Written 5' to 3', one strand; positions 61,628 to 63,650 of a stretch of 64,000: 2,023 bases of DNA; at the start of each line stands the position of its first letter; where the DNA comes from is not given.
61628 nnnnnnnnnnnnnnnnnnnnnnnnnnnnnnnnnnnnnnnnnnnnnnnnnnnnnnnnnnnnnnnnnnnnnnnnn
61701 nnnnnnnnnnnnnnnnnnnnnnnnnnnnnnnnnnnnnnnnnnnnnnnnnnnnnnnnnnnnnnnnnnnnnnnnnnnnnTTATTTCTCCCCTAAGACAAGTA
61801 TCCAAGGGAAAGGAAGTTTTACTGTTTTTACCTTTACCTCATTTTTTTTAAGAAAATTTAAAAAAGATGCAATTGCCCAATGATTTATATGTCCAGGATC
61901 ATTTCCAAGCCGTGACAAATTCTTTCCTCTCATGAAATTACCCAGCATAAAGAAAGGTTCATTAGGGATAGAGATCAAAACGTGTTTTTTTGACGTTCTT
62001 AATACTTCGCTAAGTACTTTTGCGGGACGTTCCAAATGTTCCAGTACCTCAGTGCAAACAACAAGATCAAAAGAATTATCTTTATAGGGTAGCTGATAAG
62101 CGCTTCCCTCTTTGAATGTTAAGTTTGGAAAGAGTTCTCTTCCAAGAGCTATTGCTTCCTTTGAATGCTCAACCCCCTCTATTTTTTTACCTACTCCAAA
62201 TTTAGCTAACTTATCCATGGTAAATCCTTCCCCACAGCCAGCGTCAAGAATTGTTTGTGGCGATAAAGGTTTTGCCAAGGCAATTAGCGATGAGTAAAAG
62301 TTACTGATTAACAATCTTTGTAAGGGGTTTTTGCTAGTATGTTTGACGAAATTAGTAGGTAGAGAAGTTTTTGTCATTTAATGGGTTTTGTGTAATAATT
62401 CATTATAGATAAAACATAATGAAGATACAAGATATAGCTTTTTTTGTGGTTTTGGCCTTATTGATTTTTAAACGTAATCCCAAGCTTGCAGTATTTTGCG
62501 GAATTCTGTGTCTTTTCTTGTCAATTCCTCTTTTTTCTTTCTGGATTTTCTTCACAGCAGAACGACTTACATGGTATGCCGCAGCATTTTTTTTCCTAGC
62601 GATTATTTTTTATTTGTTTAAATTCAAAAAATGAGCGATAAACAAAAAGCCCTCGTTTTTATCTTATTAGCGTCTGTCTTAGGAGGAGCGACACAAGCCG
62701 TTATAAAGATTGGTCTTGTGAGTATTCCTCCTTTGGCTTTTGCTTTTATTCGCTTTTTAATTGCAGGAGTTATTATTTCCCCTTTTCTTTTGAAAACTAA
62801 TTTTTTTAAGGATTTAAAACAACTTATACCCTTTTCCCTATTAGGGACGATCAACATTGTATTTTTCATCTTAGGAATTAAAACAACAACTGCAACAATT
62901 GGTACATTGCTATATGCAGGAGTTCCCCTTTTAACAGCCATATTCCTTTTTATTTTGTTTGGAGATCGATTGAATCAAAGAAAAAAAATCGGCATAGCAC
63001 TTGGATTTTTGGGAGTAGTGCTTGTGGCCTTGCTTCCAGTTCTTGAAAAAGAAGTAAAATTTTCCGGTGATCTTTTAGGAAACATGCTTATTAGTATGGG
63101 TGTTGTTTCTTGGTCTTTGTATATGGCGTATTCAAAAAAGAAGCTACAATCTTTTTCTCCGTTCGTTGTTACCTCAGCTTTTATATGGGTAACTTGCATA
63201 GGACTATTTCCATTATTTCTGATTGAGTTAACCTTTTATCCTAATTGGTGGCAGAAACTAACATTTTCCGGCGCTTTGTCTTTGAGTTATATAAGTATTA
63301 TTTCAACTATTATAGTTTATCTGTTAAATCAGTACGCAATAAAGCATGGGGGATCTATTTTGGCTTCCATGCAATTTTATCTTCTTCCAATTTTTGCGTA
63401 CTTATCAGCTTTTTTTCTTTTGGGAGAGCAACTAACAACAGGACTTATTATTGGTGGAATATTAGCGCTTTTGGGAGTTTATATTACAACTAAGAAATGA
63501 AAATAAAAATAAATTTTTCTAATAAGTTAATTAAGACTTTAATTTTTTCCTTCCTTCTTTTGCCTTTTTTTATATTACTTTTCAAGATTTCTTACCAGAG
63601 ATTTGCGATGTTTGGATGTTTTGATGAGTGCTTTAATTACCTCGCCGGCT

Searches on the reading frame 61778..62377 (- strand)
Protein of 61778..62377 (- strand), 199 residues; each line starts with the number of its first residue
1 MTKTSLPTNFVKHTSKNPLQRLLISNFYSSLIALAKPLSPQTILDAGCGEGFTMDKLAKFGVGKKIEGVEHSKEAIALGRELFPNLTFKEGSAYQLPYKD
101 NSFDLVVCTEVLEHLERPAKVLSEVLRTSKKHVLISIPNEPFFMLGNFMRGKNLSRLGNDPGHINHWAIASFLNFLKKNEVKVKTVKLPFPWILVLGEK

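Call 14: search_protein_families(library=pfam, proteins=[window:61778-62377:-], max_evalue=0.01)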
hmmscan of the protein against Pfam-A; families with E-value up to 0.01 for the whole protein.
window:61778-62377:- (199 aa): 11 families
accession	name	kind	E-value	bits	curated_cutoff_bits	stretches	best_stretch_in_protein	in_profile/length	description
PF08241.18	Methyltransf_11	-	7.5e-20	71.8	21.2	1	44-132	1-90/95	Methyltransferase domain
PF13847.12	Methyltransf_31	-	2.4e-18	66.6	27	1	42-137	6-109/145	Methyltransferase domain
PF13649.12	Methyltransf_25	-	1.6e-17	64.4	27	1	43-130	1-94/97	Methyltransferase domain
PF13489.12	Methyltransf_23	-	2.4e-14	53.8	27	1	33-178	14-156/164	Methyltransferase domain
PF08242.18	Methyltransf_12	-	2.7e-11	44.5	30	1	44-127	1-90/98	Methyltransferase domain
PF07021.18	MetW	-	1.6e-10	41.4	21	1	42-144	16-116/193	Methionine biosynthesis protein MetW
PF01209.24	Ubie_methyltran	-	0.00086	19.2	20.1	1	34-130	42-144/233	ubiE/COQ5 methyltransferase family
PF05175.20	MTS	-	0.0018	18.4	23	1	39-108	31-104/170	Methyltransferase small domain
PF03848.20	TehB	-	0.0028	17.5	20.4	1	26-133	17-124/193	Tellurite resistance protein TehB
PF05219.18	DREV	-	0.0037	16.9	26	1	17-185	76-237/265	DREV methyltransferase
PF02353.26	CMAS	-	0.0044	16.8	27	1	41-116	64-141/273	Mycolic acid cyclopropane synthetase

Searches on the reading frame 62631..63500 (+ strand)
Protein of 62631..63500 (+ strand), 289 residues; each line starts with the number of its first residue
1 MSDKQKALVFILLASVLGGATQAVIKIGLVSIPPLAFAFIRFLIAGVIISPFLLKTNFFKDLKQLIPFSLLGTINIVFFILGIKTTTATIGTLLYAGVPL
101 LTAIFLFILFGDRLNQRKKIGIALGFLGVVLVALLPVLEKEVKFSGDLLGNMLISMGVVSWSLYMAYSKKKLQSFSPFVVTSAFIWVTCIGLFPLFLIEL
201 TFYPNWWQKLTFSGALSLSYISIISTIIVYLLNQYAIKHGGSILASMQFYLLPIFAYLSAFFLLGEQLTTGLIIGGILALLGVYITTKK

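Call 14: search_protein_families(library=pfam, proteins=[window:62631-63500:+], max_evalue=0.01)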
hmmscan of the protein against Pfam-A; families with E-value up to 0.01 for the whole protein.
window:62631-63500:+ (289 aa): 1 family
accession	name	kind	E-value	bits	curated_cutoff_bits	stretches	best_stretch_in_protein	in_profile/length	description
PF00892.27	EamA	-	8.8e-36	123.6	28.2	2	6-133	2-134/135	EamA-like transporter family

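Call 39: find_encoding_contigs(protein=window:62631-63500:+, flank=10000, max_places=3)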
Protein window:62631-63500:+ (289 aa): 2 contigs read that carry it; 2 places shown.
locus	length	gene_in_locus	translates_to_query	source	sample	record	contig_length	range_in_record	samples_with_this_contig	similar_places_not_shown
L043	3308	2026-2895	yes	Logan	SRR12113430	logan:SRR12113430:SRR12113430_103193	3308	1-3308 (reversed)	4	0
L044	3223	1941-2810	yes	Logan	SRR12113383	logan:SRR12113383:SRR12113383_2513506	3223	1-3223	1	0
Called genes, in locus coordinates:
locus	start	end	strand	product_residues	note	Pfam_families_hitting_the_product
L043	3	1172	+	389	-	?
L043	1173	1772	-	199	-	PF13489:Methyltransf_23, PF07021:MetW, PF08241:Methyltransf_11, PF08242:Methyltransf_12, PF13649:Methyltransf_25, PF13847:Methyltransf_31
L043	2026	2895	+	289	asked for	PF00892:EamA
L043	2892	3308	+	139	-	?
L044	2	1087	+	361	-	?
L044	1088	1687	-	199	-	PF13489:Methyltransf_23, PF07021:MetW, PF08241:Methyltransf_11, PF08242:Methyltransf_12, PF13649:Methyltransf_25, PF13847:Methyltransf_31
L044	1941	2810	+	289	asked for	PF00892:EamA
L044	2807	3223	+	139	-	?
